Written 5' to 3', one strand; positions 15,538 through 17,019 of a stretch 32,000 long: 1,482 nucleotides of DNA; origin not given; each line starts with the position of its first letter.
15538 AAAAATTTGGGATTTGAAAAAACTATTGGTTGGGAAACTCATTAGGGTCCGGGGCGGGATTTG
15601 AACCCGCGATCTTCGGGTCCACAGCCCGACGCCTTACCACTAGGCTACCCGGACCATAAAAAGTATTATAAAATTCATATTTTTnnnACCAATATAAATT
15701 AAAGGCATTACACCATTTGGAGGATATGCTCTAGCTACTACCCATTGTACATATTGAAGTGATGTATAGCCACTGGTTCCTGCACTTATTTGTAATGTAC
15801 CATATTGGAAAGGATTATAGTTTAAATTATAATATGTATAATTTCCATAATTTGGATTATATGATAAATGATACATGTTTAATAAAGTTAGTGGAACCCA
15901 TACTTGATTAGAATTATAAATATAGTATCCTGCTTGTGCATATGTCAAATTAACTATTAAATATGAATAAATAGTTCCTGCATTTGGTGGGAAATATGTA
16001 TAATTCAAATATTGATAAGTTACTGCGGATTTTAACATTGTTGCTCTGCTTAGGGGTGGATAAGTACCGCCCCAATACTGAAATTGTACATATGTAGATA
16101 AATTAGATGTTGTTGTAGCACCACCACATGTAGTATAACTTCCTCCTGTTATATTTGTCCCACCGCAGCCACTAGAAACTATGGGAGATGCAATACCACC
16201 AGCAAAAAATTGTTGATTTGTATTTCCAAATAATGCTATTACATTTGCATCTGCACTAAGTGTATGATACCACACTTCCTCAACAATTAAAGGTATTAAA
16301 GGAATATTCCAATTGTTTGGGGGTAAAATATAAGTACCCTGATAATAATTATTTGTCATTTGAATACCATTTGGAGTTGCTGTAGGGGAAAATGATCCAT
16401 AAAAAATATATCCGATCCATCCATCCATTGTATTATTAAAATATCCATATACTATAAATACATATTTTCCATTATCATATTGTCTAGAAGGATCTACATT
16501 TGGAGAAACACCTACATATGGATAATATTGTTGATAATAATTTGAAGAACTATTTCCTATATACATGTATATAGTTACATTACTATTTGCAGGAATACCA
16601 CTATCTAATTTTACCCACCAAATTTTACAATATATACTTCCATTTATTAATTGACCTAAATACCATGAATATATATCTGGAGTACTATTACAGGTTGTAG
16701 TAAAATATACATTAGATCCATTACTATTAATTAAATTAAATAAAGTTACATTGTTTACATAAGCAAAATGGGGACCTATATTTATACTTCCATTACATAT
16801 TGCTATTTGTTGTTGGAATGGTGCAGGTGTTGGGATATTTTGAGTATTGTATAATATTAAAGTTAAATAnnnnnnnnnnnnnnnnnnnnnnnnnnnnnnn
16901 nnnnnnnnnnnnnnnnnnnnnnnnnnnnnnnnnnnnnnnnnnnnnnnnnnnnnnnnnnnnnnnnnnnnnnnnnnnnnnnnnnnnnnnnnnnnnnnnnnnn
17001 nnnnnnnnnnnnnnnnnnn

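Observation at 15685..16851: ~1.1-kb dispersed direct repeat: the C-terminal domain of the 565-aa protein recurs 11.5 kb away at ~90% nucleotide identity on a different N-terminal module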

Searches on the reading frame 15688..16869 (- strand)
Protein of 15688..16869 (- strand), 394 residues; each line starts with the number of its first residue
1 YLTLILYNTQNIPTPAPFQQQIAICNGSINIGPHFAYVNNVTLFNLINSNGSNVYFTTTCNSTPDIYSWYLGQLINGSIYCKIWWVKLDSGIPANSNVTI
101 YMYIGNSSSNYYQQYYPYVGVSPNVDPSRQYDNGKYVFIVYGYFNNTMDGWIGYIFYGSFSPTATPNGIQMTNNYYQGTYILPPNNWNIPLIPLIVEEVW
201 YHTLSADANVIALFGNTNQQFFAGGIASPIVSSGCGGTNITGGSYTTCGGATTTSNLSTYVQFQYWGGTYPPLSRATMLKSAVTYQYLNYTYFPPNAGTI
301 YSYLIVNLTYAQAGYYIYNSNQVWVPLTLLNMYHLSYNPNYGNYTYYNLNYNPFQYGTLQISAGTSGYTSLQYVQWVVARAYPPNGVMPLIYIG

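Call 30: find_related_loci(query=window:15688-16869:-, collection=genome_contigs, flank=6000)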
Query window:15688-16869:- (394 aa) in genome_contigs; peptide patterns used: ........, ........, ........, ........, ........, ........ (x = any residue, [..] = any of these).
28 stretches matched a pattern; 9 encode a relative of the query (tblastn E <= 1e-3); 9 distinct loci.
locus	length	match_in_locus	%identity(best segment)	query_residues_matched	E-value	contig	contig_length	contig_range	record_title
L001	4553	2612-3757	60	4-393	8e-131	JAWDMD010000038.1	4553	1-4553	MAG: Candidatus Nanopusillus sp. isolate DS.bin.8 NODE_2315_length_4553_cov_18.9898, whole genome shotgun sequence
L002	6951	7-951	66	61-393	7e-125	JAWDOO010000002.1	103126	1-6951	MAG: Candidatus Nanopusillus sp. isolate RHS.bin.5 NODE_13_length_103126_cov_21.6626, whole genome shotgun sequence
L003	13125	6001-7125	56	2-394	2e-122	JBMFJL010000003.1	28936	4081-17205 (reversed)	MAG: Nanopusillaceae archaeon isolate KM4331-16 NODE_3_length_28936_cov_3.811774, whole genome shotgun sequence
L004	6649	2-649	82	181-394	3e-95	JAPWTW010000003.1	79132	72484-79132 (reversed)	MAG: Candidatus Nanopusillus sp. isolate RSNS12 scaffold_45_c1, whole genome shotgun sequence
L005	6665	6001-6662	75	1-221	2e-90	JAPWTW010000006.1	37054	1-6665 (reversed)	MAG: Candidatus Nanopusillus sp. isolate RSNS12 scaffold_177_c1, whole genome shotgun sequence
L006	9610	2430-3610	49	3-394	9e-90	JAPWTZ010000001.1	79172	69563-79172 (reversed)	MAG: Candidatus Nanopusillus sp. isolate RSNS15 scaffold_44_c1, whole genome shotgun sequence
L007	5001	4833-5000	89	1-56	8e-26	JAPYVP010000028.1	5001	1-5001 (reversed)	MAG: Candidatus Nanopusillus sp. isolate RSNP5 scaffold_2411_c1, whole genome shotgun sequence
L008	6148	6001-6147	88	1-49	1e-21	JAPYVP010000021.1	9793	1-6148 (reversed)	MAG: Candidatus Nanopusillus sp. isolate RSNP5 scaffold_1097_c1, whole genome shotgun sequence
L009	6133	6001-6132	84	6-49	3e-18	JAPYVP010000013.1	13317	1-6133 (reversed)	MAG: Candidatus Nanopusillus sp. isolate RSNP5 scaffold_729_c1, whole genome shotgun sequence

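Call 50: search_solved_structures(query=A2, max_evalue=10)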
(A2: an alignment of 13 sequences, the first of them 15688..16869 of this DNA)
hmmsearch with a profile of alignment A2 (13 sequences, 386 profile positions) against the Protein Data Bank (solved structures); distinct sequences matched with E-value up to 10: 0.

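Call 54: find_related_loci(query=A2, collection=metagenome_contigs, flank=8000)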
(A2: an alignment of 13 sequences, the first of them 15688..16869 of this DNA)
Query A2 (394 aa) in metagenome_contigs; peptide patterns used: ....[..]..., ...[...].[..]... (x = any residue, [..] = any of these).
279 stretches matched a pattern; 223 encode a relative of the query (tblastn E <= 1e-3); the best 80 are kept; 80 distinct loci.
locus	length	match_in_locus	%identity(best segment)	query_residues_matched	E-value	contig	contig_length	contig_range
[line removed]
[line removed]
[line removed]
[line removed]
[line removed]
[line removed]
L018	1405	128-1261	69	4-393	5e-180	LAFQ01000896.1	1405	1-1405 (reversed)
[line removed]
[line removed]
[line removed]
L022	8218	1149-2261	69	1-393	3e-158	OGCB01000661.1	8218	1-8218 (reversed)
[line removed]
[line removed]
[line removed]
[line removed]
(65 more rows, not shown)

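Call 63: search_protein_representatives(alignment_id=A2)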
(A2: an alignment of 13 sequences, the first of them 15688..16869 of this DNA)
Query: 13 sequences, 386 profile positions. Proteins with E-value up to 0.001 (for the whole library): 658; up to 1e-10: 187; up to 1e-30: 66. The best 150 are listed.
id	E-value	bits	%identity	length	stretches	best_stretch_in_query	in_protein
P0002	0.0e+00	1244.1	-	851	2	7-386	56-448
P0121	1.8e-193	659.5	-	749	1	5-386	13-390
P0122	2.6e-184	629.3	-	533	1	6-386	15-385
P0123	2.5e-171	586.6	-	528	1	13-385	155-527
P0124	6.6e-170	581.9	-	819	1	5-386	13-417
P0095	4.2e-169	579.2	-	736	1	13-386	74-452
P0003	1.4e-167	574.2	-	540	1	12-386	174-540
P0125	2.4e-151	520.8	-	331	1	6-320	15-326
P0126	1.8e-150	517.9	-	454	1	10-386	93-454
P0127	1.5e-139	481.9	-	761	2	45-385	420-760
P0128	8.5e-120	416.9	-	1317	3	6-254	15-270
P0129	1.9e-119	415.8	-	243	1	143-385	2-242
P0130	1.3e-116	406.4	-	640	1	17-382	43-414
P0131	9.2e-82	291.7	-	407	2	122-385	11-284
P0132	4.8e-77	276.2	-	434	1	5-383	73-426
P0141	1.2e-62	228.8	-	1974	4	13-384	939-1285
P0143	1.4e-60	222.0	-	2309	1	14-383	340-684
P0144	3.4e-58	214.1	-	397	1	15-386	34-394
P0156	5.7e-49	183.8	-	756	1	13-382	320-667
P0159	2.8e-46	174.9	-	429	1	16-386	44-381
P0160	2.3e-44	168.6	-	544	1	15-386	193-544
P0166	6.0e-40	154.1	-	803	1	13-385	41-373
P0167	6.6e-39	150.7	-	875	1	9-384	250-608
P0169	5.9e-37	144.2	-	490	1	13-383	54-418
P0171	1.6e-36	142.8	-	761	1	14-384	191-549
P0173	2.9e-35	138.6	-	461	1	14-386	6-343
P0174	3.3e-35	138.5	-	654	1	15-384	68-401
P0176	7.2e-35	137.4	-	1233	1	13-385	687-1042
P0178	1.4e-33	133.1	-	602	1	14-386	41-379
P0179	2.9e-33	132.1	-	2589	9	9-161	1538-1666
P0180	4.0e-33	131.6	-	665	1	8-385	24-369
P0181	7.2e-33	130.8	-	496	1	8-384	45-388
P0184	1.9e-27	113.0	-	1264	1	14-382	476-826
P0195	4.9e-23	98.4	-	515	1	9-383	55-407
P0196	1.0e-22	97.4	-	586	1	9-383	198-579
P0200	8.7e-21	91.0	-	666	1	14-383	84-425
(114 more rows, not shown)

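Call 64: list_cluster_members(proteins=[P0141, P0143, P0144, P0156, P0159, P0166, P0176, P0180, P0184, P0179])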
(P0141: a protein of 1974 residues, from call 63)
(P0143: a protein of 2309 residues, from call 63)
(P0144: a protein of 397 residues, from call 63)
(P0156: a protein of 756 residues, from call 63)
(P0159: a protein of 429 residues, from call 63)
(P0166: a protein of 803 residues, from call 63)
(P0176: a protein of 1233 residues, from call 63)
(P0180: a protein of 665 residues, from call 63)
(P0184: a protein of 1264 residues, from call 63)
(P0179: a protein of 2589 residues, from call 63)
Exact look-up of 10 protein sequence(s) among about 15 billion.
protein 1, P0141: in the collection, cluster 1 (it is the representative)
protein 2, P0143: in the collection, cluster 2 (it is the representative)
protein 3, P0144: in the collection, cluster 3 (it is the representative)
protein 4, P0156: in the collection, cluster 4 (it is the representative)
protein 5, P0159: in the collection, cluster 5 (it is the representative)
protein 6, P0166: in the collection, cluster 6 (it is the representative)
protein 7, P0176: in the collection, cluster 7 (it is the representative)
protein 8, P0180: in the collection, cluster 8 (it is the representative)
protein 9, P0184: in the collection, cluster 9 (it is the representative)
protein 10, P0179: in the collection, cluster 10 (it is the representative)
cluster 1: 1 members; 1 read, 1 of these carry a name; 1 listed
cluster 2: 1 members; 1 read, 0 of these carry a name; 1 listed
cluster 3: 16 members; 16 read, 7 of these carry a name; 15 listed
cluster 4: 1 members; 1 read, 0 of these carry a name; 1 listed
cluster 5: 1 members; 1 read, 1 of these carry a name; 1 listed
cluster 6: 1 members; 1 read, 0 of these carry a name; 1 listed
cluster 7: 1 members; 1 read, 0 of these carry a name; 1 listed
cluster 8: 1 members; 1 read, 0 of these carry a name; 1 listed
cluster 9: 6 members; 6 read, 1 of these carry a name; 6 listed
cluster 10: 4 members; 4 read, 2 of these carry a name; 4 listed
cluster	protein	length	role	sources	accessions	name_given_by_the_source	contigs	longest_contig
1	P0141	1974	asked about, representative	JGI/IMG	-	phospholipase C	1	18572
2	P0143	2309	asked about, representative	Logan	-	-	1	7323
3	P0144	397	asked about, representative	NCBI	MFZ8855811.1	MAG: hypothetical protein ACO2OX_01260 [Candidatus Nanopusillus sp.]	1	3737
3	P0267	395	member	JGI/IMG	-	hypothetical protein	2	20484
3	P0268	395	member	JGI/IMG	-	hypothetical protein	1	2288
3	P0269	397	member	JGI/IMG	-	hypothetical protein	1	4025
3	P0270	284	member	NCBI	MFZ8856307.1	MAG: hypothetical protein ACO2OX_03925, partial [Candidatus Nanopusillus sp.]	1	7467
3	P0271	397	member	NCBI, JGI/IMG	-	hypothetical protein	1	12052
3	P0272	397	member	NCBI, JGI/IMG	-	hypothetical protein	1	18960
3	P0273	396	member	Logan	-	-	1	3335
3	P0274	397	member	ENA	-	-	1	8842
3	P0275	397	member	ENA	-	-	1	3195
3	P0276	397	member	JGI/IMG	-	-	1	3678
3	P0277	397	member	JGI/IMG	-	-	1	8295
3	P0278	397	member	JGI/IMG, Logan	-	-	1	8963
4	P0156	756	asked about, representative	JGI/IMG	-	-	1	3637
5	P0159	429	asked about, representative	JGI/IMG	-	hypothetical protein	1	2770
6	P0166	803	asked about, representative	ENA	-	-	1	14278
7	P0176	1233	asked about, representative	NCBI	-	-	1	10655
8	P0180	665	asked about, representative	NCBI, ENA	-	-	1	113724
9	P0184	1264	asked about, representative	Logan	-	-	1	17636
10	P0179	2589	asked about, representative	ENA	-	-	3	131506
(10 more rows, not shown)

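Call 66: search_protein_families(library=pfam, proteins=[P0141, P0143, P0156, P0166, P0176, P0180, P0184, P0159, P0160], max_evalue=0.001)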
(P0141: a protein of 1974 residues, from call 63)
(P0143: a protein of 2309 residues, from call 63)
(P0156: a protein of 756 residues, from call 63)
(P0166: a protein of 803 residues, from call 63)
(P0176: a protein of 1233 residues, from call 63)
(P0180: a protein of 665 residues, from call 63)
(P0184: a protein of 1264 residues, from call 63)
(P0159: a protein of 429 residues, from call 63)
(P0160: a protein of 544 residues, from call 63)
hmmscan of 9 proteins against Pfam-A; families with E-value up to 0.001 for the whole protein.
P0141 (1974 aa): 5 families
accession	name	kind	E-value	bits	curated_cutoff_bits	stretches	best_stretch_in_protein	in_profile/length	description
PF04185.19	Phosphoesterase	-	1.1e-67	229.1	23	1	1476-1834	1-355/356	Phosphoesterase family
PF10102.14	DUF2341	-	3e-14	53.7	23.4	1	86-179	3-76/84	Domain of unknown function (DUF2341)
PF21601.3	GldM_2nd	-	3.2e-07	31.2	24.4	0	867-923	30-86/98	GldM second domain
PF06832.18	BiPBP_C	-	6.5e-06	26.4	26.8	0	394-432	43-81/90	Penicillin-Binding Protein C-terminus Family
PF16640.11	Big_3_5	-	0.00063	20.7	35.5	0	854-912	2-68/88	Bacterial Ig-like domain (group 3)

P0143 (2309 aa): 2 families
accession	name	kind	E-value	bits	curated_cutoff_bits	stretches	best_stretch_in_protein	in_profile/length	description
PF10282.15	Lactonase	-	6.8e-09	35.8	21.7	1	1435-1513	28-114/344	Lactonase, 7-bladed beta-propeller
PF21783.3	YNCE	-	1.9e-07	31.2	27.1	1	834-896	40-102/339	YNCE-like beta-propeller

P0156 (756 aa): 1 family
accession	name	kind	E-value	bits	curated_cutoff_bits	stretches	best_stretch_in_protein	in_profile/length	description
PF10102.14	DUF2341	-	0.00059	20.7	23.4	0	360-456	3-81/84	Domain of unknown function (DUF2341)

P0166 (803 aa): 3 families
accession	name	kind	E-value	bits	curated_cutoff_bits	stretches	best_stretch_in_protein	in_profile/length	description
PF16640.11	Big_3_5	-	3.6e-25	88.8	35.5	3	578-661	3-87/88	Bacterial Ig-like domain (group 3)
PF10102.14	DUF2341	-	2.2e-06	28.4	23.4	1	81-145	3-66/84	Domain of unknown function (DUF2341)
PF00630.25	Filamin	-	0.00032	21.9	26.9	0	571-647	13-85/93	Filamin/ABP280 repeat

P0176 (1233 aa): 1 family
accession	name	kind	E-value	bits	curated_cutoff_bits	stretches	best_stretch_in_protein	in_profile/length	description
PF10102.14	DUF2341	-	1.5e-05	25.8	23.4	1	725-783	1-59/84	Domain of unknown function (DUF2341)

P0180 (665 aa): 6 families
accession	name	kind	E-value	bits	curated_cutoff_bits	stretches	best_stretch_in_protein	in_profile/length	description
PF18911.6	PKD_4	-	2.2e-15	56.9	27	2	463-546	3-85/85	PKD domain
PF00801.26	PKD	-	2e-13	50.6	23.5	2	466-537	2-73/80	PKD domain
PF13927.12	Ig_3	-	2.2e-11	44.5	30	1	464-507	2-44/78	Immunoglobulin domain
PF16820.11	PKD_3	-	6e-08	32.9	26.3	0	410-443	35-66/68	PKD-like domain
PF19077.6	Big_13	-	8.3e-06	26.7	27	0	594-633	59-101/102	Bacterial Ig-like domain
PF24908.1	Ig_SIBA-E_2nd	-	8.2e-05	23.2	27.8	0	587-621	45-78/117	Integrin beta-like protein A-E, second Ig-like domain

P0184 (1264 aa): 0 families

P0159 (429 aa): 1 family
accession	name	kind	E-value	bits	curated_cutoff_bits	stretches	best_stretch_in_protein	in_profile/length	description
PF10102.14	DUF2341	-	6.8e-05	23.7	23.4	0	79-127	1-48/84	Domain of unknown function (DUF2341)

P0160 (544 aa): 1 family
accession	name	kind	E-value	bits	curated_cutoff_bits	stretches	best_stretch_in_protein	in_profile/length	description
PF10102.14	DUF2341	-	0.00082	20.2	23.4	0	232-289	4-61/84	Domain of unknown function (DUF2341)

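Call 91: list_cluster_members(proteins=[P0167, P0169, P0171, P0173, P0174, P0178, P0181, P0195, P0196, P0200])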
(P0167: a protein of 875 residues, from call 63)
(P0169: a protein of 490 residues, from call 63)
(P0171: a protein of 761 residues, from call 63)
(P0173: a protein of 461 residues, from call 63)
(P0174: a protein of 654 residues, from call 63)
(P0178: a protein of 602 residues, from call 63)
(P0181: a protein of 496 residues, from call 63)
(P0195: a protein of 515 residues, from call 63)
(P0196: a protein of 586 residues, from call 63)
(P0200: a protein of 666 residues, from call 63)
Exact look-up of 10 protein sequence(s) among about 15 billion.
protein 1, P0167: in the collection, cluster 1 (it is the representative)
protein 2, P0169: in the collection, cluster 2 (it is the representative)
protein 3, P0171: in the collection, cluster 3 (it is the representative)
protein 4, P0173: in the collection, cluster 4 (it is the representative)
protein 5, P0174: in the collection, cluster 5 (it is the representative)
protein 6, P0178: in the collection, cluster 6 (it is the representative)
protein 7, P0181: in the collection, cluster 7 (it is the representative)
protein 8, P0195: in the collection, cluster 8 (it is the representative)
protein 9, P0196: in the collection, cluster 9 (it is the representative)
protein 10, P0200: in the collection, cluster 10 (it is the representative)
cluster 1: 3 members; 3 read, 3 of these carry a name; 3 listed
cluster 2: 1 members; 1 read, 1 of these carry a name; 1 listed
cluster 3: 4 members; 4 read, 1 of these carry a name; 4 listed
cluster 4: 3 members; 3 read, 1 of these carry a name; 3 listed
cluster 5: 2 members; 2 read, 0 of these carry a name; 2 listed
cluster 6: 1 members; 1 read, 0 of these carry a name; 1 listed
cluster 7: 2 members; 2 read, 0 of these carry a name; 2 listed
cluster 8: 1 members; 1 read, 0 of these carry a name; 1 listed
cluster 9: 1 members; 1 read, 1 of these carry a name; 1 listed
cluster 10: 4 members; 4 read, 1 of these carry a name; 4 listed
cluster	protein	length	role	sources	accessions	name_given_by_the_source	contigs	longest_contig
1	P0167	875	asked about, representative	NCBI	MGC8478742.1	MAG: LamG-like jellyroll fold domain-containing protein, partial [Candidatus Micrarchaeia ...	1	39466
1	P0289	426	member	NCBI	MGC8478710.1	MAG: hypothetical protein ACP5NE_02170, partial [Candidatus Micrarchaeia archaeon]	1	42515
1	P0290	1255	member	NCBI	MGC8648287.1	MAG: LamG-like jellyroll fold domain-containing protein [Candidatus Micrarchaeia archaeon]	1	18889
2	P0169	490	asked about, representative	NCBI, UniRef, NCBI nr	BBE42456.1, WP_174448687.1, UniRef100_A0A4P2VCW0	hypothetical protein [Conexivisphaera calida] | DUF2341 domain-containing protein n=1 Tax=Conexivisphaera calida TaxID=1874277 ...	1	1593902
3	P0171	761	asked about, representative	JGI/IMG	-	-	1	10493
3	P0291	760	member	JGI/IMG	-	hypothetical protein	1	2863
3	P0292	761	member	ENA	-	-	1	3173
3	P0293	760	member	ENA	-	-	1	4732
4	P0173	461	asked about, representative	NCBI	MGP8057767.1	MAG: hypothetical protein ACLP9K_09240 [Nitrososphaerales archaeon]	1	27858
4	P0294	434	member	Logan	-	-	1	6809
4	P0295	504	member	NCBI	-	-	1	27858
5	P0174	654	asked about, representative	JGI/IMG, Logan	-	-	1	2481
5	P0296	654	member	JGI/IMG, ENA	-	-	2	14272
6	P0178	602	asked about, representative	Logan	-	-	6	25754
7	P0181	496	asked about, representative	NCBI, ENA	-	-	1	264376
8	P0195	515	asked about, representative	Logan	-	-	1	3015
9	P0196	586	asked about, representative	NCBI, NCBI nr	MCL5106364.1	MAG: hypothetical protein M1331_03155 [Candidatus Marsarchaeota archaeon] | hypothetical protein [Candidatus Marsarchaeota archaeon]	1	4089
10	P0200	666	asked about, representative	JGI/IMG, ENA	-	-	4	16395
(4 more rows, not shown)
